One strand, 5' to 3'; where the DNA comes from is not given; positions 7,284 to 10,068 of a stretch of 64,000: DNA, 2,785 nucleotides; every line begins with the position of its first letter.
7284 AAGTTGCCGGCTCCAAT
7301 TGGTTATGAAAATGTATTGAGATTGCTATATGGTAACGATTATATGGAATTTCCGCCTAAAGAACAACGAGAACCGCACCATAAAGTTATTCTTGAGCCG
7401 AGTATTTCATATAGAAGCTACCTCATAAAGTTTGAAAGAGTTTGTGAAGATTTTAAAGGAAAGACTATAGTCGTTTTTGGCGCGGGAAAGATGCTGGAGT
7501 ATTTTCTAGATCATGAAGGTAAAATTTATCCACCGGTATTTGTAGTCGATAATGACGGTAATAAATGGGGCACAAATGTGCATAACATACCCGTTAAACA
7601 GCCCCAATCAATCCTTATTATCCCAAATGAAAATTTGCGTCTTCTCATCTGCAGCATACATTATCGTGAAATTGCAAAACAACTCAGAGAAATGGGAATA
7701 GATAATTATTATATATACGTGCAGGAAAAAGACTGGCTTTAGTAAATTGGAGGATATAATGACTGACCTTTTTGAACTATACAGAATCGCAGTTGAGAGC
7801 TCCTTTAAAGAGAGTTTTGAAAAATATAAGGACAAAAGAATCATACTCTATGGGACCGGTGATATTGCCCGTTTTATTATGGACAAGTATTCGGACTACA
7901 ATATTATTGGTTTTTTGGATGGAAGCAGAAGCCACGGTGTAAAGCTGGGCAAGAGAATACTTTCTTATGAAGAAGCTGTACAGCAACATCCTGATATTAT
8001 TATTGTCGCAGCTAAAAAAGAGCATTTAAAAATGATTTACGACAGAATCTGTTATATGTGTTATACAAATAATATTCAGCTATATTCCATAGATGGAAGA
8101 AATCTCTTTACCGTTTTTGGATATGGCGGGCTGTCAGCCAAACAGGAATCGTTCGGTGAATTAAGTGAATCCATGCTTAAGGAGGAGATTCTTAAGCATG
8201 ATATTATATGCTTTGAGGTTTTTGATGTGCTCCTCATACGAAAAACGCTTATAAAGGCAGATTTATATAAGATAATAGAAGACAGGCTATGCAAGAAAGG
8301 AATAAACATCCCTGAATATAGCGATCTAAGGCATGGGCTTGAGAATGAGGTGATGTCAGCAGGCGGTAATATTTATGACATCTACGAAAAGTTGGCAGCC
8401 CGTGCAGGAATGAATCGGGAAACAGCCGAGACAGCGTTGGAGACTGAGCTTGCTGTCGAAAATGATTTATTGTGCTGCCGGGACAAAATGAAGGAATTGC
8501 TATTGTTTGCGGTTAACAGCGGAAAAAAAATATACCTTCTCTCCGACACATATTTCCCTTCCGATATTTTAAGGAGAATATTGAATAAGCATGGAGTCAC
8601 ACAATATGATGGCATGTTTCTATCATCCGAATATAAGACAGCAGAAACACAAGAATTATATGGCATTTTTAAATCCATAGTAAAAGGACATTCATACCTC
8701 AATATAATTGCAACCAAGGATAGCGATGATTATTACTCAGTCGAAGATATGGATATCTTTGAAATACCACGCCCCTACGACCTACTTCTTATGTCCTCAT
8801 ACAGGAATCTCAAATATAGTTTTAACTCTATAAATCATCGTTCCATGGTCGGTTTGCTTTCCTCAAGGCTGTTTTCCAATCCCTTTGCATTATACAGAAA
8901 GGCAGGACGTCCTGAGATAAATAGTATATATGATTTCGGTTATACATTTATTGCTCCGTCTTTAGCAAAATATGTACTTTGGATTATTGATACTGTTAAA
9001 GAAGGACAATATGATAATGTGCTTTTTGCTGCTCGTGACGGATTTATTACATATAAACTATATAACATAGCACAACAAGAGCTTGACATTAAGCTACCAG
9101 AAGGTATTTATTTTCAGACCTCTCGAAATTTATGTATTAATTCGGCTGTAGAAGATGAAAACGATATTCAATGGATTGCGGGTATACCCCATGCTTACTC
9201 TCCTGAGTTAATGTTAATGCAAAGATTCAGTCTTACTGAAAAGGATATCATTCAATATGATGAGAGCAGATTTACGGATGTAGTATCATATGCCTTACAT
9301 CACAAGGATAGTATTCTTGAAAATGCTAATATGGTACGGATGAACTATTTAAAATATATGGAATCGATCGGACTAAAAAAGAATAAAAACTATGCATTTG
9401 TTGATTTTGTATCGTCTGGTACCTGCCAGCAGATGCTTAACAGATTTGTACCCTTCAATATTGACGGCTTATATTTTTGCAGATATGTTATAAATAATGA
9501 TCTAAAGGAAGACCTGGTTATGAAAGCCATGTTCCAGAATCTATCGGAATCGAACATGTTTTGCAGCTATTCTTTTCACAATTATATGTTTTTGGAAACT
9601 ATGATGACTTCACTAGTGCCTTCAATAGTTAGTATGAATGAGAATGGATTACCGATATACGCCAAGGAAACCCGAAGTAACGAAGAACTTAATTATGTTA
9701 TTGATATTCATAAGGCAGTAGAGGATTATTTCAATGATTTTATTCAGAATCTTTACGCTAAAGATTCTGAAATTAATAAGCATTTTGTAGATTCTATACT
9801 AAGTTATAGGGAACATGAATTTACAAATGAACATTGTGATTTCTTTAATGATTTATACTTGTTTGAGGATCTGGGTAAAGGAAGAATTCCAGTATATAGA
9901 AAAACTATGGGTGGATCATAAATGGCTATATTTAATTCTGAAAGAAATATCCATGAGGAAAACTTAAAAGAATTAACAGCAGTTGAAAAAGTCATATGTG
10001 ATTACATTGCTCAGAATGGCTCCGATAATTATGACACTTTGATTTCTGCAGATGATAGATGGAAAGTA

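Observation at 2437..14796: Unrecognised ~330-aa 'RDG' module present in three multidomain paralogues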

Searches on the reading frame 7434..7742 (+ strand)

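Call 49: search_protein_families(library=pfam, proteins=[window:7434-7742:+], max_evalue=10)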
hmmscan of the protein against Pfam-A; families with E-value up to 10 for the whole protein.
window:7434-7742:+ (102 aa): 2 families
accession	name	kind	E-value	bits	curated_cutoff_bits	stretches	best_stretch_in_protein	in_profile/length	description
PF15600.11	Imm64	-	0.035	14.4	25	1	18-51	35-68/207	Immunity protein 64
PF05336.19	rhaM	-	0.075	13.7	23.4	1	77-99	24-46/105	L-rhamnose mutarotase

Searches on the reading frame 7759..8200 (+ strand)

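Call 49: search_protein_families(library=pfam, proteins=[window:7759-8200:+], max_evalue=10)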
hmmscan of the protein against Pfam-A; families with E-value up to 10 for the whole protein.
window:7759-8200:+ (147 aa): 2 families
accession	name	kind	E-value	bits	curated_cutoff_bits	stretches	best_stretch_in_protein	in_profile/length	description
PF17836.7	PglD_N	-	0.016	16.2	23.4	1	27-81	1-62/78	PglD N-terminal domain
PF03807.23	F420_oxidored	-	0.17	12.9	21.6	1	32-95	6-77/94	NADP oxidoreductase coenzyme F420-dependent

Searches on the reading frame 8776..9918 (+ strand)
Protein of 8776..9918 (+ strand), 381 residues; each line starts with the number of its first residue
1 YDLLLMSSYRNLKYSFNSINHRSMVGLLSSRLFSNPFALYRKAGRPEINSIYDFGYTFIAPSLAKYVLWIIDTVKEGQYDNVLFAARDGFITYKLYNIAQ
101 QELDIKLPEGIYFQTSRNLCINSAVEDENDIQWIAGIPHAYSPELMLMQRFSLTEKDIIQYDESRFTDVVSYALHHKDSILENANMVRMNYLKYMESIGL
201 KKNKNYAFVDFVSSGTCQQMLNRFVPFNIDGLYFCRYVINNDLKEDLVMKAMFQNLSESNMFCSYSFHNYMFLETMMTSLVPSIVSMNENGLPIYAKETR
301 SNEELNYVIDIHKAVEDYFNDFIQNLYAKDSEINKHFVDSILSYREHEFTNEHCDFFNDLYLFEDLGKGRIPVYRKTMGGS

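Call 13: find_homologous_proteins(query=A2, max_evalue=0.001)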
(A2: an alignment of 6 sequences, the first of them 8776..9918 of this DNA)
Query A2 (6 sequences) (381 aa, profile of the alignment): 48 proteins with E <= 0.001 among 4241 candidates.
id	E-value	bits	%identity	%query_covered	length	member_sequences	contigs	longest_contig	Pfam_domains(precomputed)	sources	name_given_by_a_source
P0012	3.7e-60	222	38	90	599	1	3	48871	-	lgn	-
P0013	2.9e-59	219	34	98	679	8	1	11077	-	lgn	-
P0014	7.2e-59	218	24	37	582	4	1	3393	PF22674.3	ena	-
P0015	2.9e-57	213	38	90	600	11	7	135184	-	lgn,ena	-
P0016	1.9e-56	210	33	97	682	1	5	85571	-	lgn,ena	-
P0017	7.6e-56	208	35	90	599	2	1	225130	-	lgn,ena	-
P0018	2.1e-54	203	38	98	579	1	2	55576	-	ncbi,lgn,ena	-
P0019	1.3e-52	197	40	85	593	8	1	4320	-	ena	-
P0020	3.5e-52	196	36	98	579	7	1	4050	-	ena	-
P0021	6.2e-52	195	38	90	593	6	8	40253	-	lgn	-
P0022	8.9e-52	194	38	86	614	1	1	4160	-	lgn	-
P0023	1.0e-50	191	37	86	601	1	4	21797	-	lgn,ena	-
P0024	1.9e-50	190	36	90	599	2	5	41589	-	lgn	-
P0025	8.4e-50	188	37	92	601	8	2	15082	-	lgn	-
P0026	2.7e-48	183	37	82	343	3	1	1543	-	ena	-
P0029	7.2e-38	149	27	33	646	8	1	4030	PF00702.33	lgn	-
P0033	7.8e-31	126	22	98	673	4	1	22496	-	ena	-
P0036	6.6e-30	122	23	80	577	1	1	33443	-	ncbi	ncbi:MAG: hypothetical protein R3F37_15330 [Candidatus Competibacteraceae bacterium]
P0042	3.3e-27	114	27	87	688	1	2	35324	PF22674.3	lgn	-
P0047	4.2e-20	90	28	25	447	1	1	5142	PF01041.24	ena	-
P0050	3.6e-10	58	43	11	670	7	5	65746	-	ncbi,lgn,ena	-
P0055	1.8e-7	49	22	75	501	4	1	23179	-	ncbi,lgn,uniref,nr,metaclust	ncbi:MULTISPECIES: hypothetical protein [Pseudanabaena]|uniref:Uncharacterized protein n=2 Tax=Pseud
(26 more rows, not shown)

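Call 14: search_protein_families(library=pfam, proteins=[P0014, P0042, P0012, P0013, P0029, P0036, P0047, P0055, P0033, P0050], max_evalue=0.01)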
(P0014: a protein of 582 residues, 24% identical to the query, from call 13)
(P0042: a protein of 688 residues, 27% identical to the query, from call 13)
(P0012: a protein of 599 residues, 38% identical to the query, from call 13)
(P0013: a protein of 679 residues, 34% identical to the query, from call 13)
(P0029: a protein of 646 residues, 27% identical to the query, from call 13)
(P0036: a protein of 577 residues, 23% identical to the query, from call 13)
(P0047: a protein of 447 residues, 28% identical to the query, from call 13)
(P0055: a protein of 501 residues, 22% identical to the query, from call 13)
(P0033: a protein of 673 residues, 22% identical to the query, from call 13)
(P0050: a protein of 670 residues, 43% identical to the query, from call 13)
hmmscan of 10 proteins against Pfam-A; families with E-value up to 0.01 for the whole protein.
P0014 (582 aa): 0 families

P0042 (688 aa): 1 family
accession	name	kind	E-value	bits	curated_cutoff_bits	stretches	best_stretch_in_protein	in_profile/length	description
PF13242.12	Hydrolase_like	-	0.0023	18.2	22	1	287-313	19-45/75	HAD-hyrolase-like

P0012 (599 aa): 0 families

P0013 (679 aa): 0 families

P0029 (646 aa): 5 families
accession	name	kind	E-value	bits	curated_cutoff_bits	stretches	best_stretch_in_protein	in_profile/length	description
PF00702.32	Hydrolase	-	1.1e-06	29.7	26.4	1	65-147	104-184/191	haloacid dehalogenase-like hydrolase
PF13419.12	HAD_2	-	0.00012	22.7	23.8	1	24-159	44-177/178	Haloacid dehalogenase-like hydrolase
PF13242.12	Hydrolase_like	-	0.00017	21.9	22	1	116-160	4-48/75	HAD-hyrolase-like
PF03767.20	Acid_phosphat_B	-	0.0047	16.9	27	1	65-149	126-211/230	HAD superfamily, subfamily IIIB (Acid phosphatase)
PF01474.22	DAHP_synth_2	-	0.0089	15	27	0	42-118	171-246/438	Class-II DAHP synthetase family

P0036 (577 aa): 0 families

P0047 (447 aa): 5 families
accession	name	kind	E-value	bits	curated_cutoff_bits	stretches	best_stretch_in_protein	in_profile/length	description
PF01041.23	DegT_DnrJ_EryC1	-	1.2e-93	314.6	19.8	1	15-260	3-251/360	DegT/DnrJ/EryC1/StrS aminotransferase family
PF01053.26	Cys_Met_Meta_PP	-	6.3e-05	22.1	27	1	39-168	55-184/381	Cys/Met metabolism PLP-dependent enzyme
PF00155.27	Aminotran_1_2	-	7.9e-05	22.4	19.7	1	41-209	47-242/361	Aminotransferase class I and II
PF00266.25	Aminotran_5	-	0.0025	17.3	21.5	1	61-163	71-181/371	Aminotransferase class-V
PF01276.26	OKR_DC_1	-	0.0046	16.2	27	1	63-122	93-152/417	Orn/Lys/Arg decarboxylase, major domain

P0055 (501 aa): 0 families

P0033 (673 aa): 2 families
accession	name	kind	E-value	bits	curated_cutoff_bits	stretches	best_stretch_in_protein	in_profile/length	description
PF13419.12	HAD_2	-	0.0012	19.4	23.8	1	19-160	36-175/178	Haloacid dehalogenase-like hydrolase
PF00702.32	Hydrolase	-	0.0013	19.6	26.4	1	95-157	129-191/191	haloacid dehalogenase-like hydrolase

P0050 (670 aa): 0 families

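Call 17: search_protein_representatives(alignment_id=A2)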
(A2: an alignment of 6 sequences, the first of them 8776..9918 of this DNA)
Query: 6 sequences, 377 profile positions. Proteins with E-value up to 0.001 (for the whole library): 6602; up to 1e-10: 3507; up to 1e-30: 887. The best 150 are listed.
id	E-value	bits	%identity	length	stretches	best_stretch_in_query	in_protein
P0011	1.0e-151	521.7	-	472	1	3-377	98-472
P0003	1.1e-148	511.6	-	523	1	1-376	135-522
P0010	5.0e-142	489.8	-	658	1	1-321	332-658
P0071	4.4e-111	387.9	-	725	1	1-376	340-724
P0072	3.9e-108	378.2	-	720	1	1-376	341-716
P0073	2.4e-78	280.2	-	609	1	26-377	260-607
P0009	2.9e-76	273.3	-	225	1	163-376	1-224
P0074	5.5e-76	272.4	-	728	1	1-368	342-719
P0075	1.3e-74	267.9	-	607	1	1-377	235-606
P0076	8.4e-74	265.3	-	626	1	2-277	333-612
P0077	1.3e-72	261.4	-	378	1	2-376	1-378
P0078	1.8e-71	257.6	-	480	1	15-377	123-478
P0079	8.1e-71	255.4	-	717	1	1-371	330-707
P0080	8.7e-71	255.3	-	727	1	1-375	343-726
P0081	4.3e-69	249.7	-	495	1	11-364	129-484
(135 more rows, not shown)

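Call 27: find_encoding_contigs(protein=P0018, flank=8000, max_places=2)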
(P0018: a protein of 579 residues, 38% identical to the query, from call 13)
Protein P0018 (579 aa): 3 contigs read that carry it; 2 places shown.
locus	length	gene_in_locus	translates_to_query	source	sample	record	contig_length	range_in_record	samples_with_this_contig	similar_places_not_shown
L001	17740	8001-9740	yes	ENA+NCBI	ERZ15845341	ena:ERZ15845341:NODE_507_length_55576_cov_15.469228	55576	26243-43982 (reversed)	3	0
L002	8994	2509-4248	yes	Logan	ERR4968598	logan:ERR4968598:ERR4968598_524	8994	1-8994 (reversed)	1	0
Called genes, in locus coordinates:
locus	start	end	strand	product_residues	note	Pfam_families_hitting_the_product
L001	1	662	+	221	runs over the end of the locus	PF02348:CTP_transf_3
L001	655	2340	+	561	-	PF20706:GT4-conflict, PF00534:Glycos_transf_1, PF13692:Glyco_trans_1_4, PF22674:C2185-like_N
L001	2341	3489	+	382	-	PF00534:Glycos_transf_1, PF13692:Glyco_trans_1_4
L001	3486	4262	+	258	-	PF01061:ABC2_membrane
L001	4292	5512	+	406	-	PF00005:ABC_tran, PF14524:Wzt_C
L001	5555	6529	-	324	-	-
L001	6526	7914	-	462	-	-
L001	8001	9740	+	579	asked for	-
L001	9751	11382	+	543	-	-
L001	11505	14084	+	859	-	PF04991:LicD, PF22674:C2185-like_N (weak), PF00149:Metallophos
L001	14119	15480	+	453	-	PF01467:CTP_transf_like, PF01408:GFO_IDH_MocA, PF22725:GFO_IDH_MocA_C3 (weak)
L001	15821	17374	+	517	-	PF14307:Glyco_tran_WbsX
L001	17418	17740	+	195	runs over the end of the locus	-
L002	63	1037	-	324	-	-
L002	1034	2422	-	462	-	-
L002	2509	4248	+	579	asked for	-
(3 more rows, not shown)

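Call 28: find_encoding_contigs(protein=P0036, flank=8000, max_places=2)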
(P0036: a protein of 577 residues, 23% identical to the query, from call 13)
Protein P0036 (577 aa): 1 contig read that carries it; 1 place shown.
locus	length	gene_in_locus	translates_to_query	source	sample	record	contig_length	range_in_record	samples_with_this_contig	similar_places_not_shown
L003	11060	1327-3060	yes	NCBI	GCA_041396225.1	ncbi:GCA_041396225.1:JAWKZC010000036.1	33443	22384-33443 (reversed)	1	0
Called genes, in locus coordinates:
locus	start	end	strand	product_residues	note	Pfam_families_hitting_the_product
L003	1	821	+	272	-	PF00535:Glycos_transf_2, PF10111:Glyco_tranf_2_2, PF13641:Glyco_tranf_2_3 (weak)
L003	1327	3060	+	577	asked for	-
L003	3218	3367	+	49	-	-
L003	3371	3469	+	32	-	PF02597:ThiS (weak)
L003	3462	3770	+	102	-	-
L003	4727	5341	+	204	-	PF01209:Ubie_methyltran, PF13489:Methyltransf_23, PF02353:CMAS (weak), PF13847:Methyltransf_31, PF08241:Methyltransf_11, PF08242:Methyltransf_12, PF13649:Methyltransf_25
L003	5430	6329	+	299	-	PF06267:DUF1028, PF08823:PG_binding_2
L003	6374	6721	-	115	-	PF01187:MIF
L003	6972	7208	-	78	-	PF01895:PhoU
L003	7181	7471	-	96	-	PF01895:PhoU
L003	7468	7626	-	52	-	-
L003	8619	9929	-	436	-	PF11812:DUF3333, PF00528:BPD_transp_1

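Call 38: search_solved_structures(query=A2, max_evalue=1, show_alignments=3)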
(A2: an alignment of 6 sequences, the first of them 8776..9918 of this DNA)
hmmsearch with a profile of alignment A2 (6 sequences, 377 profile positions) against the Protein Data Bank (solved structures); distinct sequences matched with E-value up to 1: 3.
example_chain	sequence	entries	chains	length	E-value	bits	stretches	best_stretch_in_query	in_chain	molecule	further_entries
9h50_A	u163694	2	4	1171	5.6e-07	32.1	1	50-252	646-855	Bcs3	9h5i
8a0c_A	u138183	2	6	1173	5.7e-07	32.1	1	50-252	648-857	Bcs3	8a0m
3iwg_A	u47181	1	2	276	0.5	12.5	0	161-235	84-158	Acetyltransferase, GNAT family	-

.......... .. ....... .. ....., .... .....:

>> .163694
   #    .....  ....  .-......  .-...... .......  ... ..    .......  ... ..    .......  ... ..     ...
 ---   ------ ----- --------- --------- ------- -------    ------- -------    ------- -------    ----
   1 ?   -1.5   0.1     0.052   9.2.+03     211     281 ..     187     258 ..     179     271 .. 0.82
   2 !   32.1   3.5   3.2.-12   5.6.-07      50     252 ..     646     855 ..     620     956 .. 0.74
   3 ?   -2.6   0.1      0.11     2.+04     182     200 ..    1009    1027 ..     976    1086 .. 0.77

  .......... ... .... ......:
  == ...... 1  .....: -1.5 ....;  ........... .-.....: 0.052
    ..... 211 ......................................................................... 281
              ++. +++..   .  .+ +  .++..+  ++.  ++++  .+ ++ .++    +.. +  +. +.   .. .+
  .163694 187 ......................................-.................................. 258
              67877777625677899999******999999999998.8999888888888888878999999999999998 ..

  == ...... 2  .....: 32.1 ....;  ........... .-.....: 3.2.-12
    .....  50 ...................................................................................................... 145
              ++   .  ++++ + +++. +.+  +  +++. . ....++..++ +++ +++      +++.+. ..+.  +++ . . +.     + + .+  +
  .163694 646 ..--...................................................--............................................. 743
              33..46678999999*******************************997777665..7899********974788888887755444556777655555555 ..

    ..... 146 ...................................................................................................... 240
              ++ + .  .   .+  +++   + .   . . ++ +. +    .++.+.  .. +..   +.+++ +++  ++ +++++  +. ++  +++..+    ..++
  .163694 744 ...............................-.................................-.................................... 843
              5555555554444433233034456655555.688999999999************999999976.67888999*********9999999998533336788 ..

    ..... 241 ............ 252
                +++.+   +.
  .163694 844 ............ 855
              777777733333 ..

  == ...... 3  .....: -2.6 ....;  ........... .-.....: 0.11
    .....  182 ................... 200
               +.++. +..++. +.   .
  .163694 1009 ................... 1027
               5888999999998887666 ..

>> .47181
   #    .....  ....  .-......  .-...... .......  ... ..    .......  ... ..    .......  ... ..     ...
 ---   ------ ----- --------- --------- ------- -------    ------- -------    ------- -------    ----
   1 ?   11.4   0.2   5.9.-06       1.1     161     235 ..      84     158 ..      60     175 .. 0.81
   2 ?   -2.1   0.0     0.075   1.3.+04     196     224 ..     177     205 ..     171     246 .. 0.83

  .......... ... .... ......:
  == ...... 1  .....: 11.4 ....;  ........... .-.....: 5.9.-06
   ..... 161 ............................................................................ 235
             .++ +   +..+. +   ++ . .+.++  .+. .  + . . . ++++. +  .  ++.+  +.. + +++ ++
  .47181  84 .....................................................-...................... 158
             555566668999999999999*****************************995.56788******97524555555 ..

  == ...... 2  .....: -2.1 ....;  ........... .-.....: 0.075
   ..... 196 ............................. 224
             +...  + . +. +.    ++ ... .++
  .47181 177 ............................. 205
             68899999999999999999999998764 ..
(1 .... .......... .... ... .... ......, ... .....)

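Call 44: find_related_loci(query=A2, collection=genome_contigs, flank=10000)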
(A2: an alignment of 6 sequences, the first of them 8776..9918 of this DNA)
Query A2 (381 aa) in genome_contigs; peptide patterns used: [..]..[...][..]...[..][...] (x = any residue, [..] = any of these).
77 stretches matched a pattern; 57 encode a relative of the query (tblastn E <= 1e-3); 57 distinct loci.
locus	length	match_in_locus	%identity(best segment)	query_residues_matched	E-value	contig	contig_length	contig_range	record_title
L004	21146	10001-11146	45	2-376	4e-106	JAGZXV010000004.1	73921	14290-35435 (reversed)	MAG: Clostridiaceae bacterium isolate L2_013_000G1_dasL2_013_000G1_metabat.metabat.107 L2_013_000G1_scaffold_354, whole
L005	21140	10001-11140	42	2-380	6e-101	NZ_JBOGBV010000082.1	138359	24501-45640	MAG: Paraclostridium sp. isolate WFFMC_MAG_413 k139_272555_flag=0_multi=72.7281_len=138359, whole genome shotgun sequenc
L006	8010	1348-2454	42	6-373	3e-97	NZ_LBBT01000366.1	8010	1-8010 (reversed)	Paraclostridium benzoelyticum strain JC272 contig394, whole genome shotgun sequence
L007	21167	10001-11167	38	2-380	1e-93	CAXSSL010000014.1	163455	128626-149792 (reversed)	Clostridiales bacterium VE202-15 isolate CC00199 genome assembly, contig: CC00199_14_NODE_14_length_163455_cov_163.10327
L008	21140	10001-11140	39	2-375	8e-92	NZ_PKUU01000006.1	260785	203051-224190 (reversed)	Clostridium sp. chh4-2 Scaffold6, whole genome shotgun sequence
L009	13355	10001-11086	40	6-367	1e-90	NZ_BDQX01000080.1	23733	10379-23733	Paenibacillus agaridevorans strain T-3040, whole genome shotgun sequence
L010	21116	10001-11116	38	2-373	3e-89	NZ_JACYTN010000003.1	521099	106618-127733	Paenibacillus arenosi strain CAU 1523 contig3, whole genome shotgun sequence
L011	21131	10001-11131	38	2-378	1e-84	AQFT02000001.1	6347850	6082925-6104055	Eubacterium plexicaudatum ASF492 C823_01, whole genome shotgun sequence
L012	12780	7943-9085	38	2-375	5e-85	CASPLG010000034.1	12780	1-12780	MAG: uncultured Eubacteriales bacterium isolate extra-SRR7533644.32_1677800613 genome assembly, contig: NODE_1994_length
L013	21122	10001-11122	37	3-378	2e-80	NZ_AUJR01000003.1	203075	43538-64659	[Clostridium] clostridioforme AGR2157 G614DRAFT_scaffold00002.2_C, whole genome shotgun sequence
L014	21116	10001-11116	38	3-375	1e-78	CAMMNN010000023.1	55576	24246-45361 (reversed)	MAG: uncultured Clostridium sp. isolate ERR4968598_bin.22_MetaWRAP_v1.1_MAG genome assembly, contig: NODE_507_length_555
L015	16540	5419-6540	34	4-379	5e-71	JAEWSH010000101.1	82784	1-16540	MAG: Bacillota bacterium isolate OH_SBrB_98 k127_317865, whole genome shotgun sequence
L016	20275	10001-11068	35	2-356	3e-68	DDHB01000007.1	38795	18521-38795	MAG TPA_asm: Sporomusaceae bacterium UBA1887 UBA1887_contig_313, whole genome shotgun sequence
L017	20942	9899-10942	33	18-368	9e-66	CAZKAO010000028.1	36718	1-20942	MAG TPA_asm: uncultured Acetatifactor sp. isolate SRP199465_co2_454 genome assembly, contig: NODE_2612_length_36718_cov_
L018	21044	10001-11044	34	18-368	2e-64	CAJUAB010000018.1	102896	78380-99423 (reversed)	MAG TPA_asm: uncultured Acetatifactor sp. isolate MGBC122974 genome assembly, contig: MGBC122974.18, whole genome shotgu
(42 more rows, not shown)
